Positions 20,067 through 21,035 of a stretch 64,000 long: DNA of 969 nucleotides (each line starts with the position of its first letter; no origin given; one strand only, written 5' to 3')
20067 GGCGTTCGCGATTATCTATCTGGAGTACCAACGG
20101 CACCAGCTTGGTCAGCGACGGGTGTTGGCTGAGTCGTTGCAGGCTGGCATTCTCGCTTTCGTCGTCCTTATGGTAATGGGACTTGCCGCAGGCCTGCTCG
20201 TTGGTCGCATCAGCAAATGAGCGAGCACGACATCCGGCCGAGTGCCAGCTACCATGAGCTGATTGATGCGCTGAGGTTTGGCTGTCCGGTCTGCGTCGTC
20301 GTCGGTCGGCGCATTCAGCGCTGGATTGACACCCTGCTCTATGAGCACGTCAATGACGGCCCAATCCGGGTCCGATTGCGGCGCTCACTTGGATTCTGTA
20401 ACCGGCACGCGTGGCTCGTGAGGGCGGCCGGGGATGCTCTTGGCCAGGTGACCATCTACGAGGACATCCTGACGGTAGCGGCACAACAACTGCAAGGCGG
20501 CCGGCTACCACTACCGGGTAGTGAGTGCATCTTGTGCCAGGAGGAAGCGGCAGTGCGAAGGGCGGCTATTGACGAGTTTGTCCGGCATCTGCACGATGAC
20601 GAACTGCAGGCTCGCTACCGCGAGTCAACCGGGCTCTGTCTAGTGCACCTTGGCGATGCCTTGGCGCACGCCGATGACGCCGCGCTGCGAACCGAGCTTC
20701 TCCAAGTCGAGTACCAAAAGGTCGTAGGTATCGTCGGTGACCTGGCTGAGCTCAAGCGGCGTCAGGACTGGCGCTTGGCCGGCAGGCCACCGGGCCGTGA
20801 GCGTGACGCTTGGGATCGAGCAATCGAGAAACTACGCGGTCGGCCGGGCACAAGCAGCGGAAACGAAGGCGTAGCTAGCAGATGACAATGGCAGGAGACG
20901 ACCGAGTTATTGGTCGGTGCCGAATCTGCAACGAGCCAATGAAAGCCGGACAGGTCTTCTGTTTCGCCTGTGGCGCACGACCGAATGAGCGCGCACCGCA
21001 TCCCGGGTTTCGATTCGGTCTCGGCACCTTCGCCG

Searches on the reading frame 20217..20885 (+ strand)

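Call 50: search_protein_families(library=pfam, proteins=[window:20217-20885:+], max_evalue=0.001)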
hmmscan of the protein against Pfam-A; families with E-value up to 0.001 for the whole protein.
window:20217-20885:+ (222 aa): 1 family
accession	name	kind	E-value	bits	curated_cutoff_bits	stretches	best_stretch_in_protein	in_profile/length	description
PF19538.4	DUF6062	-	4e-15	56.3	27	2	102-209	124-239/243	Family of unknown function (DUF6062)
